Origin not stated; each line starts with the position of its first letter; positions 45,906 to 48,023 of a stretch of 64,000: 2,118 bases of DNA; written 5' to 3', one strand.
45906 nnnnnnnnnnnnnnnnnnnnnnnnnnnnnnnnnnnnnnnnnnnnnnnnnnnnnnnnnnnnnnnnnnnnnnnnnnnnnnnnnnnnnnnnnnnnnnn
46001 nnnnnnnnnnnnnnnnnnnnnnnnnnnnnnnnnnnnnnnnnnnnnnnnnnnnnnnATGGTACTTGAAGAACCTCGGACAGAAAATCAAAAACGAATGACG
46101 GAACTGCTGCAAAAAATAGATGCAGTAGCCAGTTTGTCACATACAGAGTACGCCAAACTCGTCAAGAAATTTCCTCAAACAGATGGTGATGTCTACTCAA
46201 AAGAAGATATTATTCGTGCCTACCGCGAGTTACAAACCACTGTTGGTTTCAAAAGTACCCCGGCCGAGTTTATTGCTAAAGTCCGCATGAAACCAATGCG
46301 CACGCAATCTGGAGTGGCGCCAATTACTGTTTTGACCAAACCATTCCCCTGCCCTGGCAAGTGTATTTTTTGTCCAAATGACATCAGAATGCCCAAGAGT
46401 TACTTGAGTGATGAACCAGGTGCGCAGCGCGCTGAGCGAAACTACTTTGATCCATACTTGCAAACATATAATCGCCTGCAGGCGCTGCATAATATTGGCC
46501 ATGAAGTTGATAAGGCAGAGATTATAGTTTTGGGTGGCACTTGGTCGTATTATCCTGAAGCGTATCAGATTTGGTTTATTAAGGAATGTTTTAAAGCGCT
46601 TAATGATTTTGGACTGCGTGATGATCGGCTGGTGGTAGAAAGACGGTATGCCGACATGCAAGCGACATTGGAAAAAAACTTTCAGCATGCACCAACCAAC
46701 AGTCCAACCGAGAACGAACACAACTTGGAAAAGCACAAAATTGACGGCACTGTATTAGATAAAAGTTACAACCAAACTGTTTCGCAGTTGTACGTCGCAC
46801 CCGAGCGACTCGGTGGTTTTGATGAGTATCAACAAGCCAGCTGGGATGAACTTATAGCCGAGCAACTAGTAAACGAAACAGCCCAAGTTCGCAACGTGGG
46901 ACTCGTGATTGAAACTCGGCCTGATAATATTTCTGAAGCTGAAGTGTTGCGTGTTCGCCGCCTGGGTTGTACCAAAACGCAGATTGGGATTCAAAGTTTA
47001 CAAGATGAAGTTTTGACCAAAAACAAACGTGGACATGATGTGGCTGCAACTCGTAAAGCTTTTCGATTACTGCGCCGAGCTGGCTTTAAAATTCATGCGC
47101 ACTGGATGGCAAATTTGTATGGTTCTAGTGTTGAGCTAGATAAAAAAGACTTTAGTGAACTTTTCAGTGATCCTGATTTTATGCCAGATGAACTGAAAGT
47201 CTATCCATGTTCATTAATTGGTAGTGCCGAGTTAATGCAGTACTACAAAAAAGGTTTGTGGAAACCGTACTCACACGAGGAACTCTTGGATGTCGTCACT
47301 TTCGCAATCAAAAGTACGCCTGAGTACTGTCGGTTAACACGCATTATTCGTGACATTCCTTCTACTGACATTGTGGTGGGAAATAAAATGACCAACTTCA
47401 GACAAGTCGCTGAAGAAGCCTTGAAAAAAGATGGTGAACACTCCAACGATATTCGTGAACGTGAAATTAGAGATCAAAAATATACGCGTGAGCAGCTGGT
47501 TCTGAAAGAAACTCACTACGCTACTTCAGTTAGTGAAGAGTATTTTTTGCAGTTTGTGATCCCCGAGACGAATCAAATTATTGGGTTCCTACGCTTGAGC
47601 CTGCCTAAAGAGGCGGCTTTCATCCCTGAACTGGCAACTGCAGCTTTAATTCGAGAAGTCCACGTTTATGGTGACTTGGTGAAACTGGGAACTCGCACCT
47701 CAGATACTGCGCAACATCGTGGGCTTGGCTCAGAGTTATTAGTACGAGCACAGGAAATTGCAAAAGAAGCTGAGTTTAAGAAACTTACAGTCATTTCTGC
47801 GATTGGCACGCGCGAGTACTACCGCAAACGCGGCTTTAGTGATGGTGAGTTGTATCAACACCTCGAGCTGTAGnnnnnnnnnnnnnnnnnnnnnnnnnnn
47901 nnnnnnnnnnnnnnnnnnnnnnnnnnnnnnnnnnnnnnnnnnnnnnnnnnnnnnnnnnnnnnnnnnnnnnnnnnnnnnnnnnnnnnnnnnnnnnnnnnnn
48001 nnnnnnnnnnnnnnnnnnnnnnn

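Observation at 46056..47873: Bacterial Elp3 (radical-SAM + GNAT) homolog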

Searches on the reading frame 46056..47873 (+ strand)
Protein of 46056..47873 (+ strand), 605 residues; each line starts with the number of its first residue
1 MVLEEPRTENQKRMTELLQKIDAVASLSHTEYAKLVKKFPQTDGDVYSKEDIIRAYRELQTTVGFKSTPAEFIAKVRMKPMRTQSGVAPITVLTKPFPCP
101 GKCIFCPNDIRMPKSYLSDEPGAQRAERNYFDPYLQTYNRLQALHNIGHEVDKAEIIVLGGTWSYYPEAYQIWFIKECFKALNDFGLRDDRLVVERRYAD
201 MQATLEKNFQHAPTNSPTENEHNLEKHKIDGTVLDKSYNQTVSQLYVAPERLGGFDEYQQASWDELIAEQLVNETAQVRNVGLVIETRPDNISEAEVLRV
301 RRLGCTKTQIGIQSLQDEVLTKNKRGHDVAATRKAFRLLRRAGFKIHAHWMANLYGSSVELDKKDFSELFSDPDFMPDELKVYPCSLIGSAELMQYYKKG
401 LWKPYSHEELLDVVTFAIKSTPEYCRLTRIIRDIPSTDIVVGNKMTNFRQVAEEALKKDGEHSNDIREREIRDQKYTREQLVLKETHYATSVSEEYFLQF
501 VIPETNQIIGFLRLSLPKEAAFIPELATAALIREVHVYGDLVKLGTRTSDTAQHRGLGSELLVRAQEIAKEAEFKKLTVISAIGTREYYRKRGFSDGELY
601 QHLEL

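Call 4: search_protein_families(library=pfam, proteins=[window:46056-47873:+], max_evalue=0.01)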
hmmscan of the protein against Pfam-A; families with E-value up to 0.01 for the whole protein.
window:46056-47873:+ (605 aa): 5 families
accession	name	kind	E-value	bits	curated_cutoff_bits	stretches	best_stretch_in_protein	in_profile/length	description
PF16199.10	Radical_SAM_C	-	3.6e-14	53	31.9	1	377-457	1-84/85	Radical_SAM C-terminal domain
PF04055.27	Radical_SAM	-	8.4e-12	46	29.5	1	274-346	73-143/166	Radical SAM superfamily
PF00583.31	Acetyltransf_1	-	1.8e-05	25.4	20.7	1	491-594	29-116/116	Acetyltransferase (GNAT) family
PF13673.13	Acetyltransf_10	-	0.00018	21.9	23.6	1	550-596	61-109/128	Acetyltransferase (GNAT) domain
PF13508.13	Acetyltransf_7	-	0.00041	21.1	27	1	500-595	6-83/84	Acetyltransferase (GNAT) domain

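Call 5: search_protein_families(library=ncbifam, proteins=[window:46056-47873:+], max_evalue=0.01)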
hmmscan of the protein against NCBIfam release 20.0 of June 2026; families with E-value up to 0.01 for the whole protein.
window:46056-47873:+ (605 aa): 17 families
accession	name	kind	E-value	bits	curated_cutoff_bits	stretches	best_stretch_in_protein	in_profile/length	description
TIGR01211.1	ELP3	subfamily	6.1e-145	483.7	350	1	71-600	50-517/522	tRNA uridine(34) 5-carboxymethylaminomethyl modification radical SAM/GNAT enzyme Elp3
TIGR01212.1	TIGR01212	equivalog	9.4e-14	51.2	180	1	280-447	109-277/302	tRNA modification radical SAM protein MnmL/YtqA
TIGR03994.1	rSAM_HemZ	equivalog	8.3e-08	31.8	321.4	1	287-407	180-296/401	coproporphyrinogen dehydrogenase HemZ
NF006067.1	PRK08208.1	equivalog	2.8e-07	29.8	380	1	275-386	119-228/427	STM4012 family radical SAM protein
TIGR04013.1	B12_SAM_MJ_1487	hypoth_equivalog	4.1e-06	25.9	251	1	286-347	246-308/382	TIGR04013 family B12-binding domain/radical SAM domain-containing protein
TIGR00539.1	hemN_rel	equivalog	6.9e-06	25.4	205.4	1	278-349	84-156/361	radical SAM family heme chaperone HemW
NF006059.0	PRK08207.1-1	equivalog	0.00013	20.9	1012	1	266-409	247-388/496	coproporphyrinogen III oxidase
NF006060.0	PRK08207.1-3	equivalog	0.00013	20.8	653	1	286-388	247-347/477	coproporphyrinogen III oxidase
TIGR02026.1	BchE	equivalog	0.00014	20.9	481.35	1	261-356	255-349/497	magnesium-protoporphyrin IX monomethyl ester anaerobic oxidative cyclase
NF006063.0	PRK08207.2-1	equivalog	0.00022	20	1074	1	240-365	246-369/518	coproporphyrinogen III oxidase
NF040546.1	rSAM_CUAEP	equivalog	0.00054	18.8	500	1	298-352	267-321/468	CUAEP/CCAEP-tail radical SAM (seleno)protein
TIGR01210.1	TIGR01210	equivalog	0.00084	18.6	212.15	1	270-349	92-174/313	archaeosine biosynthesis radical SAM protein RaSEA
NF006061.0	PRK08207.1-4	equivalog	0.0013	17.6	702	1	274-398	260-381/501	coproporphyrinogen III oxidase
NF004567.0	PRK05904.1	equivalog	0.0022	17.2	355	1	279-369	88-175/353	coproporphyrinogen III oxidase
NF005133.0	PRK06582.1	equivalog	0.0029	16.7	597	1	271-338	88-155/390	coproporphyrinogen III oxidase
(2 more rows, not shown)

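Call 6: search_solved_structures(query=window:46056-47873:+, show_alignments=2)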
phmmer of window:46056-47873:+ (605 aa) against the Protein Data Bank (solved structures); distinct sequences matched with E-value up to 0.001: 9.
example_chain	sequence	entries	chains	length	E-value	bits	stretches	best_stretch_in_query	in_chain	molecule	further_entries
6iad_A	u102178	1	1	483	2.3e-98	333.5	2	268-600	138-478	Histone acetyltransferase, ELP3 family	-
6iaz_A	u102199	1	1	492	2.4e-98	333.4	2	268-600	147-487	Histone acetyltransferase, ELP3 family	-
6ia8_A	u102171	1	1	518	3e-98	333.1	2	268-600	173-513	Histone acetyltransferase, ELP3 family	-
5l7j_A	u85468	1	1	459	1.7e-87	297.6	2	270-595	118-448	ELP3 family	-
8ptx_C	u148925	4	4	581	2.9e-80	273.7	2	273-595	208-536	Elongator complex protein 3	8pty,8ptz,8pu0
8avg_C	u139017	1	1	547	1.9e-79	271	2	274-594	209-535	Elongator complex protein 3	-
6ia6_A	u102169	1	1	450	4.4e-77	263.2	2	270-595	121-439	ELP3 family, ELP3 family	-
5l7l_A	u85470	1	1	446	2.6e-76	260.7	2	270-595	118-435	ELP3 family, ELP3 family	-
6qk7_C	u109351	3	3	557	1e-75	258.7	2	273-595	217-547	Elongator complex protein 3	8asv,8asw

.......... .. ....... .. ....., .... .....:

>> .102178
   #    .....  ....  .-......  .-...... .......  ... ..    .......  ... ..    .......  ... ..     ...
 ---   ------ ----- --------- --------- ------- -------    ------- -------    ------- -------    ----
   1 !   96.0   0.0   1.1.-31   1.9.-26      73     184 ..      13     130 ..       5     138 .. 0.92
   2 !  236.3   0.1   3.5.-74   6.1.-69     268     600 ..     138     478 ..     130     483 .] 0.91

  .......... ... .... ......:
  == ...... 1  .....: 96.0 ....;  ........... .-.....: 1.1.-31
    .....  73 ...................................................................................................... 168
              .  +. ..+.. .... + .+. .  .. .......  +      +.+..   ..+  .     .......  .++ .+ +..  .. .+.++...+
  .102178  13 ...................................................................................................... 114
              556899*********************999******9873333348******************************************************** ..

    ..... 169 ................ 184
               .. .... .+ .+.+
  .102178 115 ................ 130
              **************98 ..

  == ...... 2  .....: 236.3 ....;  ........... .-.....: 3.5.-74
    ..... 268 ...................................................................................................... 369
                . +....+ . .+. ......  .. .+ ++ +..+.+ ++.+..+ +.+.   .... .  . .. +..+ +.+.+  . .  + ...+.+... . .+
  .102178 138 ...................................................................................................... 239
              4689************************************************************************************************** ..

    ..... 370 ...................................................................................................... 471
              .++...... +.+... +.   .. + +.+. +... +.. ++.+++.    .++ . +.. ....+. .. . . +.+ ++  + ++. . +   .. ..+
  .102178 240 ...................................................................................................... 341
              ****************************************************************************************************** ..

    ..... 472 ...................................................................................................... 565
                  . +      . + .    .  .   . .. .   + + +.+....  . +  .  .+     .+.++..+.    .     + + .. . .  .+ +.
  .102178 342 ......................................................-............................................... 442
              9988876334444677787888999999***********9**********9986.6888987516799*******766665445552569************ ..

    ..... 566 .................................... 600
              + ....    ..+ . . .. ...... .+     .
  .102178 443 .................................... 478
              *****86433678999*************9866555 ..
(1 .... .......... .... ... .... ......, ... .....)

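Call 11: find_homologous_proteins(query=window:46056-47873:+, max_evalue=1e-20)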
Query window:46056-47873:+ (605 aa): 8000 proteins with E <= 1e-20 among 8000 candidates; the best 120 are listed.
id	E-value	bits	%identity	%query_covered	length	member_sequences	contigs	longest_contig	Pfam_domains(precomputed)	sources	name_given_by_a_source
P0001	0.0e+0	1379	100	100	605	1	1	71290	PF16199.11,PF04055.28,PF00583.32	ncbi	-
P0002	0.0e+0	1052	76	99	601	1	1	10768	PF16199.11,PF04055.28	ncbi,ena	-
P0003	0.0e+0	1049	77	99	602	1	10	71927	PF16199.11,PF04055.28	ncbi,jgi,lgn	jgi:elongator complex protein 3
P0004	0.0e+0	1013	73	98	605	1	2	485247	PF16199.11,PF04055.28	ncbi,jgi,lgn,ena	jgi:elongator complex protein 3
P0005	0.0e+0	1013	73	98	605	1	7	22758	PF16199.11,PF04055.28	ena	-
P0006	3.3e-296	1002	72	98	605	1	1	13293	PF16199.11,PF04055.28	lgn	-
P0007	1.7e-291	986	73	95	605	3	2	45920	PF16199.11,PF04055.28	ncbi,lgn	-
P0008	1.0e-288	977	71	98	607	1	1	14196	PF16199.11,PF04055.28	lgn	-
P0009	1.2e-287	973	70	98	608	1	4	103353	PF16199.11,PF04055.28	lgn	-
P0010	1.7e-279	947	69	98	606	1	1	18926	PF16199.11,PF04055.28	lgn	-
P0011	8.9e-279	944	68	99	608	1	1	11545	PF16199.11,PF04055.28,PF00583.32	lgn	-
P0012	3.9e-278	942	70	97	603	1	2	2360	PF16199.11,PF04055.28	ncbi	-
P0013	1.3e-275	934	68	97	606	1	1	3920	PF16199.11,PF04055.28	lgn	-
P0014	1.8e-275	933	68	99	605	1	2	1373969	PF16199.11,PF04055.28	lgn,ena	-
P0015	3.0e-275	932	68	98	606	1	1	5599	PF16199.11,PF04055.28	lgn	-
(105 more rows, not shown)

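Call 12: find_related_loci(query=window:46056-47873:+, collection=genome_contigs, flank=6000)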
Query window:46056-47873:+ (605 aa) in genome_contigs; peptide patterns used: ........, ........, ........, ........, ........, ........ (x = any residue, [..] = any of these).
599 stretches matched a pattern (row limit reached: there are more); 537 encode a relative of the query (tblastn E <= 1e-3); the best 80 are kept; 80 distinct loci.
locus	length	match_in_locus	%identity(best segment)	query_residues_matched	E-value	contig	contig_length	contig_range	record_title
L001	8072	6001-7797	76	7-605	0e+0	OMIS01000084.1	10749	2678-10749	bacterium isolate AM_0466 genome assembly, contig: AM_0466_84, whole genome shotgun sequence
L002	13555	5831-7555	73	27-601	0e+0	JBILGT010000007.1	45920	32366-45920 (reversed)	MAG: Limisphaerales bacterium isolate ME2016-09-28_3300042471_group7_bin68 Rohwer_bin1526_scaffold_250_c1, whole genome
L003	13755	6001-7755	67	18-605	0e+0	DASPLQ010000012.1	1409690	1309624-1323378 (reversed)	MAG TPA_asm: Vitreimonas sp. isolate SMAG_U12069 k141_91001, whole genome shotgun sequence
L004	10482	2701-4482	66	12-605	0e+0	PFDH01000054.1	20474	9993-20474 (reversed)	MAG: Candidatus Pacebacteria bacterium CG10_big_fil_rev_8_21_14_0_10_44_11 CG10_8_21_14_0.10_scaffold_4256_c, whole geno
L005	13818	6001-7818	64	8-605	0e+0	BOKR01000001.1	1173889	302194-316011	MAG: Patescibacteria group bacterium BroJett025 DNA, sequence1, whole genome shotgun sequence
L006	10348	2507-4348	64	8-605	0e+0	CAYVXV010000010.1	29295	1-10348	MAG TPA_asm: uncultured Pseudomonadales bacterium isolate SRP193661_co2_36 genome assembly, contig: NODE_1479_length_292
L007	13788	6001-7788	65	13-604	0e+0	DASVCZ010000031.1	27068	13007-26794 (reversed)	MAG TPA_asm: Patescibacteria group bacterium isolate SMAG_U2020 k141_848564, whole genome shotgun sequence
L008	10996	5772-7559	63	14-603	0e+0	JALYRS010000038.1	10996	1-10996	MAG: bacterium isolate MDV bin95 SD1455_NODE_950_length_10996_cov_1.139939, whole genome shotgun sequence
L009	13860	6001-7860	62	8-605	0e+0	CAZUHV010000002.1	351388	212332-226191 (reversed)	MAG TPA_asm: uncultured Pseudomonadales bacterium isolate binchicken_co277_32 genome assembly, contig: NODE_47_length_35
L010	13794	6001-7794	64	12-605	0e+0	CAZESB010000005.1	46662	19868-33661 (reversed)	MAG TPA_asm: uncultured Pseudomonadales bacterium isolate SRP193661_co1_63 genome assembly, contig: NODE_844_length_4666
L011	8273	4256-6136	61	8-605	0e+0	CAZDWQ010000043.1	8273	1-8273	MAG TPA_asm: uncultured Pseudomonadales bacterium isolate SRP192515_co1_182 genome assembly, contig: NODE_8809_length_82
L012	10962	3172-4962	64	13-605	0e+0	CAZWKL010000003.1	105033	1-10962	MAG TPA_asm: uncultured Pseudomonadales bacterium isolate binchicken_co173_42 genome assembly, contig: NODE_555_length_1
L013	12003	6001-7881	61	8-605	0e+0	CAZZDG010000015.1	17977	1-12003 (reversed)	MAG TPA_asm: uncultured Pseudomonadales bacterium isolate binchicken_co321_113 genome assembly, contig: NODE_1171_length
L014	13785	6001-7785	64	8-601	0e+0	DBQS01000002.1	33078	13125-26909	MAG TPA_asm: Patescibacteria group bacterium UBA1388 UBA1388_contig_19560, whole genome shotgun sequence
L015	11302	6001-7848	61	6-605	0e+0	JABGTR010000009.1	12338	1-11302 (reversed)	MAG: Candidatus Paceibacterota bacterium isolate SI034_bin135 k141_1338129, whole genome shotgun sequence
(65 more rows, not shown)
